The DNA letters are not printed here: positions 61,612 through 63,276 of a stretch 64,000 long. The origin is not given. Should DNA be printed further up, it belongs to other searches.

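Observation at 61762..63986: Hanks kinase and REC-YvcK(GlmR-like) fusion directly upstream of the pel operon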

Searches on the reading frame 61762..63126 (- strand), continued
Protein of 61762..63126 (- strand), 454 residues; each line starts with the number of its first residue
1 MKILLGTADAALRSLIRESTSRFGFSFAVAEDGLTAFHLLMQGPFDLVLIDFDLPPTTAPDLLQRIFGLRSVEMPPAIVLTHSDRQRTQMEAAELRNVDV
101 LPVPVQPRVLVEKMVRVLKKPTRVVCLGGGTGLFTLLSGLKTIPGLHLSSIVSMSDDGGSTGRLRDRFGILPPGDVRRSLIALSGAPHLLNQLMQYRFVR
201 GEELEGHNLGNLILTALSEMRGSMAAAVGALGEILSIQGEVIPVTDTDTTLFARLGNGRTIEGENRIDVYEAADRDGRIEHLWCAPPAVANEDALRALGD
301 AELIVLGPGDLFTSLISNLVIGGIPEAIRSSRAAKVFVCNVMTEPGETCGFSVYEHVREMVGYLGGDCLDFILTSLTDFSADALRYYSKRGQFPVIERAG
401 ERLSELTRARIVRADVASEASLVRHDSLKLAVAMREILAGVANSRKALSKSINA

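Call 28: find_related_loci(query=A1, collection=genome_contigs, flank=10000)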
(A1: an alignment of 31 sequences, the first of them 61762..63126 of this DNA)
Query A1 (454 aa) in genome_contigs; peptide patterns used: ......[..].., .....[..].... (x = any residue, [..] = any of these).
178 stretches matched a pattern; 144 encode a relative of the query (tblastn E <= 1e-3); the best 80 are kept; 80 distinct loci.
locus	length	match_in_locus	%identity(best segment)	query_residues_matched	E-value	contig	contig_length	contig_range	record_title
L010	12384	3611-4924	57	1-438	2e-164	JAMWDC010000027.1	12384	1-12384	MAG: Candidatus Omnitrophota bacterium isolate QZM4_2.bins.380.Tibet NODE_20408_length_12384_cov_0.825406, whole genome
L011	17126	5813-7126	55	1-438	3e-163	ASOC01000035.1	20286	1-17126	Candidatus Omnitrophus fodinae SCGC AAA011-A17 A11A17DRAFT_contig_34_0.35_C, whole genome shotgun sequence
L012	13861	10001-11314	55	1-438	2e-162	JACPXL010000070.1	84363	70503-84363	MAG: Candidatus Omnitrophota bacterium isolate NC_groundwater_836_Pr1_B-0.1um_47_21 Montesol18_Bp1_scaffold_1250388, who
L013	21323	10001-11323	56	1-441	3e-160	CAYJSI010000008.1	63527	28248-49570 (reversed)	MAG TPA_asm: uncultured bacterium isolate ERP125453_co1_405 genome assembly, contig: NODE_282_length_63527_cov_9.885052,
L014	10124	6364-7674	54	1-437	2e-159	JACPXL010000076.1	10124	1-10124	MAG: Candidatus Omnitrophota bacterium isolate NC_groundwater_836_Pr1_B-0.1um_47_21 Montesol18_Bp1_scaffold_1415354, who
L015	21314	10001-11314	54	1-438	7e-159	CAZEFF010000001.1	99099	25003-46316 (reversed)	MAG TPA_asm: uncultured bacterium isolate SRP342105_co1_304 genome assembly, contig: NODE_250_length_99099_cov_8.127600,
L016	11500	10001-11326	55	1-442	2e-154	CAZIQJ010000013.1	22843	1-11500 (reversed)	MAG TPA_asm: uncultured bacterium isolate SRP342105_co2_29 genome assembly, contig: NODE_2273_length_22843_cov_5.118527,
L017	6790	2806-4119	54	1-438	6e-154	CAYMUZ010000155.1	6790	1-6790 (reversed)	MAG TPA_asm: uncultured bacterium isolate binchicken_co203_628 genome assembly, contig: k141_2254954, whole genome shotg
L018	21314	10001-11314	55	1-438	4e-153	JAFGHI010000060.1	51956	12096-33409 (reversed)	MAG: Candidatus Omnitrophota bacterium isolate Zod_Metabat.1447 k87_13890054, whole genome shotgun sequence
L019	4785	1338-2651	55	1-438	5e-155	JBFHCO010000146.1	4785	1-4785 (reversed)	MAG: Candidatus Omnitrophota bacterium isolate Mix_sand06.2021.04.Z.81 k141_1393999_length_4785_cov_12.0000, whole genom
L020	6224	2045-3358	53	1-438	2e-151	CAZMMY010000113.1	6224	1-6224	MAG TPA_asm: uncultured bacterium isolate SRP342105_co1_337 genome assembly, contig: NODE_17872_length_6224_cov_3.431026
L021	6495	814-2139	55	1-441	3e-151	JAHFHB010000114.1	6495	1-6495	MAG: Candidatus Omnitrophota bacterium isolate nzgw329 NODE_23181_length_6496_cov_2.563765, whole genome shotgun sequenc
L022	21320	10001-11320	52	1-440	3e-149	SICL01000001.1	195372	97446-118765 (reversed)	MAG: Candidatus Taenariivivens baikalensis isolate Baikal-deep-G204 BACOMB-C84, whole genome shotgun sequence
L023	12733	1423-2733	52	1-438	1e-147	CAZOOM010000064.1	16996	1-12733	MAG TPA_asm: uncultured bacterium isolate SRP257259_co1_149 genome assembly, contig: NODE_4247_length_16996_cov_4.900065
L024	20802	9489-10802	53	1-438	3e-146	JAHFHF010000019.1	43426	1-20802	MAG: Candidatus Omnitrophota bacterium isolate nzgw332 NODE_371_length_43427_cov_3.261603, whole genome shotgun sequence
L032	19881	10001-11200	46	39-438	1e-113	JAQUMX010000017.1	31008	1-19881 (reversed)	MAG: Candidatus Omnitrophota bacterium isolate STD1_164 NODE_2941_length_31008_cov_4.725948_Sandtown_D1, whole genome sh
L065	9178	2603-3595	50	108-438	5e-100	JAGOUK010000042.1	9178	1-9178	MAG: Candidatus Omnitrophota bacterium isolate Gw_Eff_bin_482 Gw_Eff_20559_length_9178_cov_8.227489, whole genome shotgu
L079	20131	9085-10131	44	91-439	6e-97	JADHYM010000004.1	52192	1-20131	MAG: Candidatus Omnitrophota bacterium isolate BS750m-G79 BS-750m-C463, whole genome shotgun sequence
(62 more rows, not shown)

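Call 51: find_related_loci(query=A4, collection=metagenome_contigs, flank=10000)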
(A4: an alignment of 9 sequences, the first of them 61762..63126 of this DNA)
Query A4 (454 aa) in metagenome_contigs; peptide patterns used: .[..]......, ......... (x = any residue, [..] = any of these).
398 stretches matched a pattern; 280 encode a relative of the query (tblastn E <= 1e-3); the best 80 are kept; 80 distinct loci.
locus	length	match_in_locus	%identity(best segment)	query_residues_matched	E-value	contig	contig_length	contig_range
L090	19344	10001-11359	71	1-453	0e+0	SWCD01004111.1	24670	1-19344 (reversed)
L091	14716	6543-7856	56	1-438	2e-167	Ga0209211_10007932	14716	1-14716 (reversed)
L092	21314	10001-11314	55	1-438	2e-161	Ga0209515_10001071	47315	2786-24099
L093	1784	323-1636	55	1-438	2e-175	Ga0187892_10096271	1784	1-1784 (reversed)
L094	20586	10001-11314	57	1-438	5e-160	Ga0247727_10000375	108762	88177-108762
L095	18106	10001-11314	56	1-438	2e-157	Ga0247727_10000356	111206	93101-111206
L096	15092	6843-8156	54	1-438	2e-151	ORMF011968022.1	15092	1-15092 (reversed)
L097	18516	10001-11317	54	1-438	1e-151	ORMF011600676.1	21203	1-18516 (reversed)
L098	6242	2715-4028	53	1-438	1e-150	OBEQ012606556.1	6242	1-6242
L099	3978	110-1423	54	1-438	4e-152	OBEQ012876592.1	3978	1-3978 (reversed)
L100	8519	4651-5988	53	1-447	5e-143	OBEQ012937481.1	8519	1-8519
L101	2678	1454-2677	54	1-408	5e-150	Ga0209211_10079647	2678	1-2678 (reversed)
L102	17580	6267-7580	55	1-438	2e-161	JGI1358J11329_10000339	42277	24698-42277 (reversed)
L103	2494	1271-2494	53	1-408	8e-135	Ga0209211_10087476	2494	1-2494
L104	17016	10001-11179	49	46-438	1e-115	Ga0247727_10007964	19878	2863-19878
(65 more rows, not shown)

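Call 53: find_encoding_contigs(protein=P0008, flank=6000, max_places=1)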
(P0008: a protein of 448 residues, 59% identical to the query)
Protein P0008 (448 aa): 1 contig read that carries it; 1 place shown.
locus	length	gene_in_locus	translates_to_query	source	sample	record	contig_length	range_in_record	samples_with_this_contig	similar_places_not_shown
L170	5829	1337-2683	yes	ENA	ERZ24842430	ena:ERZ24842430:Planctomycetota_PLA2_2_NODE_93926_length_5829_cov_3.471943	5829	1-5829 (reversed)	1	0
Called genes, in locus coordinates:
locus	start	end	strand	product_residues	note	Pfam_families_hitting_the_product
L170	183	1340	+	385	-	PF00069:Pkinase, PF07714:PK_Tyr_Ser-Thr, PF01636:APH (faint), PF03109:ABC1 (weak)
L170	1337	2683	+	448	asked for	PF01933:CofD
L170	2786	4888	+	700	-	-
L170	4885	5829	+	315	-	?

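Call 54: find_encoding_contigs(protein=P0005, flank=6000, max_places=1)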
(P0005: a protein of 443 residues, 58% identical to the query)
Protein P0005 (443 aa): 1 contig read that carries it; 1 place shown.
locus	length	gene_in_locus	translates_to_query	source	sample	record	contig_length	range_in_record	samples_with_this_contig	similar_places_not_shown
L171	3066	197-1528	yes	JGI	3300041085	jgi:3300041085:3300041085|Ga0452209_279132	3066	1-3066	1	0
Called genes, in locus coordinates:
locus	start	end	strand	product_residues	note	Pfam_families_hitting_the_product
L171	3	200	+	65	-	?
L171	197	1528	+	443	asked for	PF00072:Response_reg, PF01933:CofD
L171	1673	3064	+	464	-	?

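Call 55: find_encoding_contigs(protein=P0006, flank=6000, max_places=1)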
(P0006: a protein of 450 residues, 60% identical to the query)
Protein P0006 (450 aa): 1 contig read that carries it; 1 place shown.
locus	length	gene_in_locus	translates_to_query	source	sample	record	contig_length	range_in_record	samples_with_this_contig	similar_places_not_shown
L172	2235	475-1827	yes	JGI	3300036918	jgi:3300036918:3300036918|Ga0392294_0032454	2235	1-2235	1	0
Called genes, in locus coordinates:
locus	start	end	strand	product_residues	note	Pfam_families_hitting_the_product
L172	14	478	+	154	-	PF00069:Pkinase, PF07714:PK_Tyr_Ser-Thr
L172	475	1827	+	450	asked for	PF00072:Response_reg (weak), PF01933:CofD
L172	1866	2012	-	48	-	-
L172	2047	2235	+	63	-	?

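Call 57: predict_structure(alignment_id=A1)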
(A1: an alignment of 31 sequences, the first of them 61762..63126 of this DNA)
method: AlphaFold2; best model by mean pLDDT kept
length: 454 residues; sequences in the alignment: 31
mean_pLDDT: 84.5   pTM: 0.73
mean pLDDT of the five models: 84.5, 84.2, 79.5, 78.2, 74.3
residues with pLDDT >= 90: 215; 70-90: 189; 50-70: 23; < 50: 27
segments of 3 or more residues with pLDDT < 50: 157-172, 271-273, 447-454
pLDDT, mean of each block of 10 residues (from residue 1): 93 91 88 93 88 93 82 82 92 84 87 80 90 91 87 61 41 72 85 82 76 80 81 81 86 89 77 64 91 92 94 92 97 96 84 96 97 94 90 91 95 90 84 89 52 32
secondary structure, 60 per line:
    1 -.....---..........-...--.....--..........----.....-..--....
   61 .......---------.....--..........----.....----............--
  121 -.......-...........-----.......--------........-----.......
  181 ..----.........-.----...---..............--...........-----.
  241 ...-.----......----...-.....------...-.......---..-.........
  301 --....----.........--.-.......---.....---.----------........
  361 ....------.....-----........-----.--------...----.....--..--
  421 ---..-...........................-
elements in order: E2-6 H10-19 E26-30 H33-42 E47-51 H59-67 E77-81 H84-93 E98-102 H107-118 E122-128 H130-140 E146-152 H161-168 H174-182 H187-195 H209-221 H224-234 E240-243 E250-255 E260-262 H264-268 E279-285 H292-300 E303-306 H311-319 H324-330 E334-338 H353-364 E371-375 H381-388 E410-414 H427-453

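Call 61: fold_search(model_id=the predicted structure, library=pdb)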
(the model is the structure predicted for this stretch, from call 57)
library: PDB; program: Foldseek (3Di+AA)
matches with E <= 10: 1255; with E <= 0.001: 288
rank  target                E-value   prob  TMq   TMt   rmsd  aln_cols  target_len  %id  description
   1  2hzb_A                5.0e-30  1.00  0.64  0.91   2.3       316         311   37  X-Ray Crystal Structure of Protein BH3568 from Bacillus halodurans. Northeast Structural Genomics Consortium BhR60. (released 2006-08-22)
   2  2o2z_C                1.2e-29  1.00  0.63  0.91   2.3       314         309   36  Crystal structure of a protein member of the upf0052 family (bh3568) from bacillus halodurans at 2.60 A resolution (released 2006-12-19)
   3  2o2z_D                3.8e-29  1.00  0.63  0.90   2.5       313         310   36  Crystal structure of a protein member of the upf0052 family (bh3568) from bacillus halodurans at 2.60 A resolution (released 2006-12-19)
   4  2o2z_B                4.5e-29  1.00  0.63  0.91   2.5       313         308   36  Crystal structure of a protein member of the upf0052 family (bh3568) from bacillus halodurans at 2.60 A resolution (released 2006-12-19)
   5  2o2z_A                5.1e-29  1.00  0.63  0.91   2.3       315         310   36  Crystal structure of a protein member of the upf0052 family (bh3568) from bacillus halodurans at 2.60 A resolution (released 2006-12-19)
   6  2ppv                  2.7e-28  1.00  0.63  0.87   2.8       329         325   35  CRYSTAL STRUCTURE OF a protein belonging to the UPF0052 (SE_0549) FROM STAPHYLOCOCCUS EPIDERMIDIS ATCC 12228 AT 2.00 A R (released 2007-05-15)
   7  2q7x_B                3.9e-25  1.00  0.58  0.84   3.2       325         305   28  Crystal structure of a putative phospho transferase (sp_1565) from streptococcus pneumoniae tigr4 at 2.00 A resolution (released 2007-06-19)
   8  2q7x_A                4.9e-23  1.00  0.57  0.80   4.3       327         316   30  Crystal structure of a putative phospho transferase (sp_1565) from streptococcus pneumoniae tigr4 at 2.00 A resolution (released 2007-06-19)
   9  2p0y                  9.9e-13  1.00  0.45  0.82   3.9       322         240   25  Crystal structure of Q88YI3_LACPL from Lactobacillus plantarum. Northeast Structural Genomics Consortium target LpR6 (released 2007-03-27)
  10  3c3e_A                1.4e-10  1.00  0.44  0.63   8.5       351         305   16  Crystal structure of 2-phospho-(S)-lactate transferase from Methanosarcina mazei in complex with Fo and GDP. Northeast (released 2008-02-19)
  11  3c3d_A                1.7e-10  1.00  0.45  0.65   8.4       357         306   15  Crystal structure of 2-phospho-(S)-lactate transferase from Methanosarcina mazei in complex with Fo and phosphate. Nor (released 2008-02-19)
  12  6uw3_A                2.2e-10  1.00  0.47  0.63   6.7       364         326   18  The crystal structure of FbiA from Mycobacterium Smegmatis, GDP Bound form (released 2020-05-13)
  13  6uw1_A                3.6e-10  1.00  0.45  0.61   6.7       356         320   17  The crystal structure of FbiA from Mycobacterium Smegmatis, Fo bound form (released 2020-05-13)
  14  6uw7_A                4.1e-10  1.00  0.46  0.63   7.0       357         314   17  The crystal structure of FbiA from Mycobacterium smegmatis, Dehydro-F420-0 bound form (released 2020-05-13)
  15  6uvx_B                6.4e-10  1.00  0.44  0.60   7.1       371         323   17  The crystal structure of FbiA from Mycobacterium Smegmatis, Apo state (released 2020-05-13)
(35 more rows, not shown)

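Call 68: search_protein_families(library=pfam, proteins=[L032:863-2404:+, L032:2407-2784:+, L032:2787-4190:+, L032:4183-5040:+, L032:5013-7025:+, L032:7033-8514:+, L032:8502-9896:+, L032:9899-11209:+, L032:11211-13787:+, L032:13796-14176:+], max_evalue=0.001)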
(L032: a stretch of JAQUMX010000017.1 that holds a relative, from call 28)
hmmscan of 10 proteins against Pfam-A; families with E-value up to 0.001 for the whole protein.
L032:863-2404:+ (513 aa): 3 families
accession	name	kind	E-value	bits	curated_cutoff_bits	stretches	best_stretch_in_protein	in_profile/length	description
PF14559.12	TPR_19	-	2.4e-08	34.6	25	0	143-186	3-46/68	Tetratricopeptide repeat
PF13371.12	TPR_9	-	2.6e-05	24.6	35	1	140-186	4-50/73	Tetratricopeptide repeat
PF13428.12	TPR_14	-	0.00018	22.3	23.5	0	97-133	2-37/44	Tetratricopeptide repeat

L032:2407-2784:+ (125 aa): 1 family
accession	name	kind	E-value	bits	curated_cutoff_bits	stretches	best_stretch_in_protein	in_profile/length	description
PF00072.30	Response_reg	-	1.4e-09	38.5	30.2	1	5-85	2-79/111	Response regulator receiver domain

L032:2787-4190:+ (467 aa): 1 family
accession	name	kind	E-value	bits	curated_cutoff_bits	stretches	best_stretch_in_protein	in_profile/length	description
PF13492.12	GAF_3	-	7.2e-06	26.9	27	1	173-304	5-129/129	GAF domain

L032:4183-5040:+ (285 aa): 2 families
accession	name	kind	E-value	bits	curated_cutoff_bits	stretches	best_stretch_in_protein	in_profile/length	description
PF14559.12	TPR_19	-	3.9e-06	27.5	25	1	190-240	10-60/68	Tetratricopeptide repeat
PF13428.12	TPR_14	-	0.00015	22.6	23.5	1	205-243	1-39/44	Tetratricopeptide repeat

L032:5013-7025:+ (670 aa): 3 families
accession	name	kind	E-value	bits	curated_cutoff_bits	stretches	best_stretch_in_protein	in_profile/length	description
PF13646.12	HEAT_2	-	4.4e-18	65.8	27.7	0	124-189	18-82/88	HEAT repeats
PF02985.28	HEAT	-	2.9e-06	27.4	23.5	0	338-356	9-27/31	HEAT repeat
PF03130.22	HEAT_PBS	-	0.00088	20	20.9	0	160-179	6-25/27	PBS lyase HEAT-like repeat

L032:7033-8514:+ (493 aa): 6 families
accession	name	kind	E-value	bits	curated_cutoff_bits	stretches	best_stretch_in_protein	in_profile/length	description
PF11997.14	DUF3492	-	4.9e-85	286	23.3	1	2-273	1-267/268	Domain of unknown function (DUF3492)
PF00534.26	Glycos_transf_1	-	3.1e-26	92.4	26.4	1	297-464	13-172/172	Glycosyl transferases group 1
PF13692.12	Glyco_trans_1_4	-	5.9e-26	91.9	27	1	301-450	3-142/142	Glycosyl transferases group 1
PF13439.12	Glyco_transf_4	-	1.1e-08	35.7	28.5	1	156-285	63-168/170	Glycosyltransferase Family 4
PF20706.3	GT4-conflict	-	3.4e-07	30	26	1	286-460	180-367/385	Family 4 Glycosyltransferase in conflict systems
PF13579.12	Glyco_trans_4_4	-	1.1e-06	29.6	29.7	1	161-282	67-158/158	Glycosyl transferase 4-like domain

L032:8502-9896:+ (464 aa): 1 family
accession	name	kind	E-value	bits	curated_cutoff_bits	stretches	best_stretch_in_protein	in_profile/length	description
PF16933.10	PelG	-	9.6e-121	404.3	29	1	1-450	1-452/452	Putative exopolysaccharide Exporter (EPS-E)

L032:9899-11209:+ (436 aa): 1 family
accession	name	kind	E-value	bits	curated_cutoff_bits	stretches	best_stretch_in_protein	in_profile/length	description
PF01933.23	CofD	-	5.4e-89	298.7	30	1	120-399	1-277/290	2-phospho-L-lactate transferase CofD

L032:11211-13787:+ (858 aa): 9 families
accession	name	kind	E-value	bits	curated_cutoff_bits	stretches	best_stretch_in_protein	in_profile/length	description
PF03924.19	CHASE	-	7e-43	147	25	1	87-277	3-189/189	CHASE domain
PF13426.13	PAS_9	-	6e-31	107.2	27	2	386-489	1-103/103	PAS domain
PF00989.32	PAS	-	3.1e-28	98.5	22.6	2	378-487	3-113/113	PAS fold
PF02518.31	HATPase_c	-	5.4e-28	98.1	26.4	1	748-857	2-110/111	Histidine kinase-, DNA gyrase B-, and HSP90-like ATPase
PF08448.16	PAS_4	-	4.1e-19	69.3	23.1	2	383-491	2-109/110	PAS fold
PF00512.31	HisKA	-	6.2e-18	65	26.9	1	634-701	2-66/66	His Kinase A (phospho-acceptor) domain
PF08447.18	PAS_3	-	9.7e-16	58.3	25.6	1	399-481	2-86/89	PAS fold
PF13188.13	PAS_8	-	8.3e-12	45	21.8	1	377-419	2-41/65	PAS domain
PF13589.12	HATPase_c_3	-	8.7e-06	26.2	25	1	754-827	5-80/137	Histidine kinase-, DNA gyrase B-, and HSP90-like ATPase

L032:13796-14176:+ (126 aa): 1 family
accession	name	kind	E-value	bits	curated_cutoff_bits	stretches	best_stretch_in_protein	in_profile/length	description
PF00072.30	Response_reg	-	3e-25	89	30.2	1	3-102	1-100/111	Response regulator receiver domain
